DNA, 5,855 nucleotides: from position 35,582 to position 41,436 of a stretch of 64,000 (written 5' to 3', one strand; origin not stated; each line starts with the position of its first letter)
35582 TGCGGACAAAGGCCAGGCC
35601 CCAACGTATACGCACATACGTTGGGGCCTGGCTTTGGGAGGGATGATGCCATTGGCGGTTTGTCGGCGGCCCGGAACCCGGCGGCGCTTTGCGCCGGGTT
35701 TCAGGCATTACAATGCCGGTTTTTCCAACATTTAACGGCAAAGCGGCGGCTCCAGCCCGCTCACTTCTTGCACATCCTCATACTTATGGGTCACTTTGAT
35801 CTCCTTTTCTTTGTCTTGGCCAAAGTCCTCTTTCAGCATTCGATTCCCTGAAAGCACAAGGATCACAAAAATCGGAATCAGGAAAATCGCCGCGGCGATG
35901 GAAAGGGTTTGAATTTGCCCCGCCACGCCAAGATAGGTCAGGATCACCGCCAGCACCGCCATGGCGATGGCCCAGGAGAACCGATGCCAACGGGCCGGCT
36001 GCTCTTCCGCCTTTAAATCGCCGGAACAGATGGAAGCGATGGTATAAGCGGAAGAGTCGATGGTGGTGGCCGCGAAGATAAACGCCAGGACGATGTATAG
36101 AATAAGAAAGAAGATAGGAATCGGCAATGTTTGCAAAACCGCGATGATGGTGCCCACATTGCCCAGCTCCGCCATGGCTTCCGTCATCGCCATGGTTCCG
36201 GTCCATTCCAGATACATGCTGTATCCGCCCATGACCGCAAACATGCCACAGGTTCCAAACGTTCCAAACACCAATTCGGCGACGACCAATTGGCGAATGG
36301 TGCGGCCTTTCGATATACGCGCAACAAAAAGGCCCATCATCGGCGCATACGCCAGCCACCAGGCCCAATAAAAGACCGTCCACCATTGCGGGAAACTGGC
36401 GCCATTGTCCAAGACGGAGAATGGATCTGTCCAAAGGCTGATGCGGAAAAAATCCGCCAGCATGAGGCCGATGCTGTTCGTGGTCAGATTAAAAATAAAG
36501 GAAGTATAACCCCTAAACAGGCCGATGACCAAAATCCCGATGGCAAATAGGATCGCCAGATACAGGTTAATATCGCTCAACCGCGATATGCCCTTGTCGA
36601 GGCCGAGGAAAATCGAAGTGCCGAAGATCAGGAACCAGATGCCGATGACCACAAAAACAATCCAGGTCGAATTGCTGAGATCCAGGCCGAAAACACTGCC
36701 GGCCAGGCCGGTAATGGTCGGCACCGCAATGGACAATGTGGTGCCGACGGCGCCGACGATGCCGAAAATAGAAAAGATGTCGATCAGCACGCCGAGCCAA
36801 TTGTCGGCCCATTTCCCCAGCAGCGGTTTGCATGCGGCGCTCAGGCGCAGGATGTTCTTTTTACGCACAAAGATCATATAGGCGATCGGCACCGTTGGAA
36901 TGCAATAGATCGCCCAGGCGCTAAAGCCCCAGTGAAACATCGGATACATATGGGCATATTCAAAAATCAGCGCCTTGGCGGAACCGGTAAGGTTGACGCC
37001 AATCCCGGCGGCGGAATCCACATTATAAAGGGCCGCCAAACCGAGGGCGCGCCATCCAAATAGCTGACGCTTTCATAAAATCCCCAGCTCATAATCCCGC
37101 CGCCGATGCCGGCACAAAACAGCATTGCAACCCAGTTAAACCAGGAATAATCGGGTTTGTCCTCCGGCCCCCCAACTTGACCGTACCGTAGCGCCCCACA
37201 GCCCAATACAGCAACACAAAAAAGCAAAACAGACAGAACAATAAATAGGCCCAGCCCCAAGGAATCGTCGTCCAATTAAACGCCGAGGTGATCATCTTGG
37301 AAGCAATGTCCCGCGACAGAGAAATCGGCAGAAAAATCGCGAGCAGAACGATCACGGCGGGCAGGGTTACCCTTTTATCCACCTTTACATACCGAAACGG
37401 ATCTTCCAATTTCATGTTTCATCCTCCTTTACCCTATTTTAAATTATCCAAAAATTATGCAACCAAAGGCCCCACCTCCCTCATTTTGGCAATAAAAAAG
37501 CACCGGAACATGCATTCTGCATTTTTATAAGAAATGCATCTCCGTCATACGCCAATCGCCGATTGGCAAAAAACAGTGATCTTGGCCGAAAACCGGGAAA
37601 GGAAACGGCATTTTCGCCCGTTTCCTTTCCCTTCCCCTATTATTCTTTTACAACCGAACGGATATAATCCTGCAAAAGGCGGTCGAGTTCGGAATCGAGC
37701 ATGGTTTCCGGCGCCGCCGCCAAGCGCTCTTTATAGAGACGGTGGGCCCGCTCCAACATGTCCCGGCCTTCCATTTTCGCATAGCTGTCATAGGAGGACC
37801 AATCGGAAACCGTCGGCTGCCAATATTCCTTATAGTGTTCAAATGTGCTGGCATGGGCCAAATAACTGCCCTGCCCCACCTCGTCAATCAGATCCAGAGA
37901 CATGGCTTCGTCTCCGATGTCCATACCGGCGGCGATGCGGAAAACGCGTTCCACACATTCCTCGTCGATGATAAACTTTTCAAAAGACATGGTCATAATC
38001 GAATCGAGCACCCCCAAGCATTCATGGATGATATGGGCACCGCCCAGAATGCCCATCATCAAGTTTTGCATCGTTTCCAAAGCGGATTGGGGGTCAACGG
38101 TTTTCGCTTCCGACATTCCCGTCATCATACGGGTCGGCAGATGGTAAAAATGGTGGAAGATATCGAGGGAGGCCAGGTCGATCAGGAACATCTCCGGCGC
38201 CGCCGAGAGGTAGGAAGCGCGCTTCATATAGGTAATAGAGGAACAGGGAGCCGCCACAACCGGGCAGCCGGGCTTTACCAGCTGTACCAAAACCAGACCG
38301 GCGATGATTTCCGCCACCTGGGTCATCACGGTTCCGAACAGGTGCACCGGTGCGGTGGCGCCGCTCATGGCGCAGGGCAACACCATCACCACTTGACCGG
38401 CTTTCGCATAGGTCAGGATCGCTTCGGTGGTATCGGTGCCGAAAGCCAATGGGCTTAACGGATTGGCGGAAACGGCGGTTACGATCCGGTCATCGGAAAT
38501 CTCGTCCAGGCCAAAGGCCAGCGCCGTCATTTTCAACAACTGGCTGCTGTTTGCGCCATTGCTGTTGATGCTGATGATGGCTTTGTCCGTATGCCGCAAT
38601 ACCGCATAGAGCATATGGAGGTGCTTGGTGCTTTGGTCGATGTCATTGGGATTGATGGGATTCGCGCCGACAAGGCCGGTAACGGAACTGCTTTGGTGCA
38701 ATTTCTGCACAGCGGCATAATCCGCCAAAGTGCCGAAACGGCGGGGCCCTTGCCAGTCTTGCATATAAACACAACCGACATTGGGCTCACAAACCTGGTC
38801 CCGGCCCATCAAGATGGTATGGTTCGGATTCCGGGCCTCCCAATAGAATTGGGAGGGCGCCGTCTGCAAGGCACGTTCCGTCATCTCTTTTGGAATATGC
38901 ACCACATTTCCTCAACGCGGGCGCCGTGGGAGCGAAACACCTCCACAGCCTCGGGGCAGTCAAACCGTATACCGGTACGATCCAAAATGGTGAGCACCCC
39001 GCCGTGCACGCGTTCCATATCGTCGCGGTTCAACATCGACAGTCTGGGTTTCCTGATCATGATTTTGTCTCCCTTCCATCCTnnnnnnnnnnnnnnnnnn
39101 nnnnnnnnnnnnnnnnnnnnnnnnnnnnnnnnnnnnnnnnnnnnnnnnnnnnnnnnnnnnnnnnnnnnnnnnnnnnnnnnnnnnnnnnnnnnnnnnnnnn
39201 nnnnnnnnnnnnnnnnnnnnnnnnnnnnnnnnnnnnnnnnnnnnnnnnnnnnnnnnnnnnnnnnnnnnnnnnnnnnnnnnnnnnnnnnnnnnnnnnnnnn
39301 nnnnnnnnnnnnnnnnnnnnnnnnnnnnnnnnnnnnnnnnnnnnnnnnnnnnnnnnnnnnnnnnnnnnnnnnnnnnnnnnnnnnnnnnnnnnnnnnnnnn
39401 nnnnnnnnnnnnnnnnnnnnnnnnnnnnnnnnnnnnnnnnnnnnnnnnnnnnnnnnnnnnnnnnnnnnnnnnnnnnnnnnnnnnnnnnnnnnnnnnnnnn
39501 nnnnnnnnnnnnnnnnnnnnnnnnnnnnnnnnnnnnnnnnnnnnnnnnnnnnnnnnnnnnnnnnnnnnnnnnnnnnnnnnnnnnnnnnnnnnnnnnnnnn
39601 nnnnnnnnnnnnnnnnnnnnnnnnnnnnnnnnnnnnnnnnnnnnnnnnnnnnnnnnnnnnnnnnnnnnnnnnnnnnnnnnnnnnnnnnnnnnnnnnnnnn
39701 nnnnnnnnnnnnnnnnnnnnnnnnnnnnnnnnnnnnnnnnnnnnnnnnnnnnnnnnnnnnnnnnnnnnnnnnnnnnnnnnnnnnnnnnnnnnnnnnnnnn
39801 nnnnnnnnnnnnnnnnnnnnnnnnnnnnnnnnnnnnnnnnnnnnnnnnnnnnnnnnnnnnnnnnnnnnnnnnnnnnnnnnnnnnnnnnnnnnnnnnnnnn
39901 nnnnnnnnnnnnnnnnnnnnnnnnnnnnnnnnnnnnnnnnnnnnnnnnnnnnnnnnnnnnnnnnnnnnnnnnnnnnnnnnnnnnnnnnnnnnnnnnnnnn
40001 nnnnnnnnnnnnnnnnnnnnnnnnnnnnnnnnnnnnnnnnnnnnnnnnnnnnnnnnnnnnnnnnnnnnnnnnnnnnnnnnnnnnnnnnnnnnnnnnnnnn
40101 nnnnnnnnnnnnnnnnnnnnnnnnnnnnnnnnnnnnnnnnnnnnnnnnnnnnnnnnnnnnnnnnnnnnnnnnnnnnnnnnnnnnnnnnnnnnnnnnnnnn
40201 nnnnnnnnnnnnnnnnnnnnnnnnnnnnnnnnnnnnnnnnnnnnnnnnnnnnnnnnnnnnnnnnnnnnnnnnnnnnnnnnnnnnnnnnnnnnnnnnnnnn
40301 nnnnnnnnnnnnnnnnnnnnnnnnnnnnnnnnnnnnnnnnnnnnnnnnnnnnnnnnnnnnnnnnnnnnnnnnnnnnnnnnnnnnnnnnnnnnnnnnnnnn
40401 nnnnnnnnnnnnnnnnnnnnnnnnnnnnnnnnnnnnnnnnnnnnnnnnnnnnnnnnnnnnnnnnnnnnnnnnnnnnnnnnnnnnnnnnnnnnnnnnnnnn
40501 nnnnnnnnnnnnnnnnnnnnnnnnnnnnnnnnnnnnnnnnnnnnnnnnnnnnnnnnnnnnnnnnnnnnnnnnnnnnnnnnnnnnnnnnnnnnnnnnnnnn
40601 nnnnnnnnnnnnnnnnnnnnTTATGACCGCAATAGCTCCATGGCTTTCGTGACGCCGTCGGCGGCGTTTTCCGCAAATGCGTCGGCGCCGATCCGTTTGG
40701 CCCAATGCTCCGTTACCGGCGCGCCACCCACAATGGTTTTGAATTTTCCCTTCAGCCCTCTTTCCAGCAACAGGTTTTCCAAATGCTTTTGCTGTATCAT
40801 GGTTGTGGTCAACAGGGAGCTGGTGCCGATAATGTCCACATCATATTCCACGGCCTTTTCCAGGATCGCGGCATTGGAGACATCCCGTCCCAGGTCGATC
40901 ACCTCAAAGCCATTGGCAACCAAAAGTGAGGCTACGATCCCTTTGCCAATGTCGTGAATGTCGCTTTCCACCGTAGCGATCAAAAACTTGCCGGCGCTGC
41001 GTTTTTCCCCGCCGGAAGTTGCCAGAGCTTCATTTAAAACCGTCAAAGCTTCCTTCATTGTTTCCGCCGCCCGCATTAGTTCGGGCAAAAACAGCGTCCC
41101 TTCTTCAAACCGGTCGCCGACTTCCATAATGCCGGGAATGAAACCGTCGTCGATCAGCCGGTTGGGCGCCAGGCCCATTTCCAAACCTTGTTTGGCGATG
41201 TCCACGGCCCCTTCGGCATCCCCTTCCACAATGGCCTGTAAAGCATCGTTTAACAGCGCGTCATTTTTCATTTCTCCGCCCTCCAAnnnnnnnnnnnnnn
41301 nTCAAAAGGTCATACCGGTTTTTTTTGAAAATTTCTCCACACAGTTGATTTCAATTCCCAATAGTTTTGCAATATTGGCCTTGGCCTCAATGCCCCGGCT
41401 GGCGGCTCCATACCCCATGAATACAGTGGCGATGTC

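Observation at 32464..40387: Deamination/oxidation module (class-III aminotransferase, CoA-acylating semialdehyde dehydrogenase, glutamate dehydrogenase) embedded among the methyltransferase genes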

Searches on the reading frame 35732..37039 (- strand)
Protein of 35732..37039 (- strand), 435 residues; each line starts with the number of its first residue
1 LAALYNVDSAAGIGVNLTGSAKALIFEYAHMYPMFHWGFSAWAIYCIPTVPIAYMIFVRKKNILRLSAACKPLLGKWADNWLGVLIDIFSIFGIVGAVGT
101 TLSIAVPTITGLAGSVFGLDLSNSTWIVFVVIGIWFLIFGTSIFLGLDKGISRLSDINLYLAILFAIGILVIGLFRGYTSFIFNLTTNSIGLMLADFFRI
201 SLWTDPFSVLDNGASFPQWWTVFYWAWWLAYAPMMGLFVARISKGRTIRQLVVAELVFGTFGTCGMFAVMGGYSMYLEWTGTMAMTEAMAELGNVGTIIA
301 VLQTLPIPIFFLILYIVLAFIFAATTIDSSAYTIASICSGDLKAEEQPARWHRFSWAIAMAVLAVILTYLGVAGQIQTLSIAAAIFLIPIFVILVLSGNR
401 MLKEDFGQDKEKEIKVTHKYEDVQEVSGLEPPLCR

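Call 9: search_protein_families(library=ncbifam, proteins=[window:35732-37039:-])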
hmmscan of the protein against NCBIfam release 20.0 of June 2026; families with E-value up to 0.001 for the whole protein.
window:35732-37039:- (435 aa): 5 families
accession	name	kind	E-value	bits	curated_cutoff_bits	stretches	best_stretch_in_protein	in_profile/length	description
TIGR00842.1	bcct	subfamily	6.8e-92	308.6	407.55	1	25-404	82-451/452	BCCT family transporter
NF002887.1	PRK03356.1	equivalog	2.4e-85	287.1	541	1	26-397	130-491/497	L-carnitine/gamma-butyrobetaine antiporter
NF007412.0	PRK09950.1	equivalog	4.3e-74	250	647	1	12-421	116-515/536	BCCT family transporter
NF047988.1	betaine_BCCT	equivalog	5.2e-65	219.8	650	1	26-402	120-481/483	glycine betaine uptake BCCT transporter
NF007399.1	PRK09928.1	subfamily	7.7e-45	153.1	695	1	29-396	136-493/675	choline BCCT transporter BetT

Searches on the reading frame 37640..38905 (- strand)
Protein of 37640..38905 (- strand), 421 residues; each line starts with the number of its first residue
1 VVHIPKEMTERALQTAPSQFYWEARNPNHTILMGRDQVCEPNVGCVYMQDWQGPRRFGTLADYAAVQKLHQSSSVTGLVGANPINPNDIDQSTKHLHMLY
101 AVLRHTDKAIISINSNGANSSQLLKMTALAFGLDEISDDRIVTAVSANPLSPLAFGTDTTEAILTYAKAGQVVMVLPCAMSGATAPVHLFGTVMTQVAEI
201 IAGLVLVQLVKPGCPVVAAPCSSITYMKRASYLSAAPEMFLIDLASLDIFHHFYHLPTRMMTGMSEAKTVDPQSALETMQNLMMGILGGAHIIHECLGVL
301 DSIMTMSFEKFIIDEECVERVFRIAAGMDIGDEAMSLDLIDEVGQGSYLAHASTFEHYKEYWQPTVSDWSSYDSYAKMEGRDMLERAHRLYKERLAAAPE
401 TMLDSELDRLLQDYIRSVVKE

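Call 9: search_protein_families(library=ncbifam, proteins=[window:37640-38905:-])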
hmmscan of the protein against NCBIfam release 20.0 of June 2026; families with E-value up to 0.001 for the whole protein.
window:37640-38905:- (421 aa): 1 family
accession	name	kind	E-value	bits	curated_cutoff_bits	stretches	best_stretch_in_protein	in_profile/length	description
TIGR02369.2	trimeth_pyl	equivalog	9e-77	258.5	525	1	1-415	51-465/469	[trimethylamine--corrinoid protein] Co-methyltransferase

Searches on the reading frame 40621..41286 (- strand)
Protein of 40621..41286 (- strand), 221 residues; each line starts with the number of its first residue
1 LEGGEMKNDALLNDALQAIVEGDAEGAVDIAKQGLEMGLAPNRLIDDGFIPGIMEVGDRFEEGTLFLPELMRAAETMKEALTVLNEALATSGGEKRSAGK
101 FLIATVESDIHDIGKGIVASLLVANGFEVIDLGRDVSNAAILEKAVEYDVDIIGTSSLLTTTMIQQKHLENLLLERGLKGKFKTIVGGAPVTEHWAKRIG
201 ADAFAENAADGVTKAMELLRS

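Call 9: search_protein_families(library=ncbifam, proteins=[window:40621-41286:-])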
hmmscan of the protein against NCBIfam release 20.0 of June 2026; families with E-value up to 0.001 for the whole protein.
window:40621-41286:- (221 aa): 16 families
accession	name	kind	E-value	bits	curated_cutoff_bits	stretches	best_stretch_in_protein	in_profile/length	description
TIGR02370.1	pyl_corrinoid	subfamily_domain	1e-62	211.1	215.3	1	17-210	4-196/197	methyltransferase cognate corrinoid protein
NF041607.1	dimeth_corrin_MtbC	equivalog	7.1e-57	192.2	350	1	18-219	4-203/203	dimethylamine corrinoid protein MtbC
NF047995.1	corrinoid_MtgC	exception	5.7e-53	179.6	310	1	11-219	4-213/215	glycine betaine-specific corrinoid protein MtgC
NF047996.1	corrin_MtgC_2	exception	7.8e-45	152.9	370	1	12-217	5-208/212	glycine betaine-specific corrinoid protein MtgC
NF040655.1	MtaC_Meth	equivalog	5.2e-37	127.3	420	1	8-218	32-237/253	methanol--corrinoid protein MtaC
TIGR02082.1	metH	equivalog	3.4e-34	117.7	1010.85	1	17-198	652-831/1182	methionine synthase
NF040669.1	MtaC2_Meth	equivalog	1e-33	116.8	450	1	13-211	44-238/267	methanol--corrinoid protein MtaC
NF007024.0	PRK09490.1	equivalog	2.1e-31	108.6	1497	1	20-199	677-851/1234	methionine synthase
NF002612.0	PRK02261.1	equivalog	1.2e-10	41.1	110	1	100-191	5-95/148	methylaspartate mutase subunit S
TIGR01501.1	MthylAspMutase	equivalog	5.4e-09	35.9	135.8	1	102-190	5-92/134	methylaspartate mutase subunit S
TIGR00640.1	acid_CoA_mut_C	subfamily_domain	1.1e-08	35.1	57.45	1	100-189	4-92/132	methylmalonyl-CoA mutase C-terminal domain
NF052385.1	Lys_5_6_beta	equivalog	1.2e-07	31.7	280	1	125-204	137-219/241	lysine 5,6-aminomutase subunit beta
NF040743.1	ornith_mutase_E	equivalog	1.5e-07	29.8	800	1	101-217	598-721/730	D-ornithine 4,5-aminomutase subunit OraE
NF006944.0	PRK09426.1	equivalog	1.8e-07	29.5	876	1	71-189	562-679/721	methylmalonyl-CoA mutase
NF052513.1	TransRegCarH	equivalog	3.7e-07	29.7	400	1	6-203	78-263/274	HTH-type transcriptional repressor CarH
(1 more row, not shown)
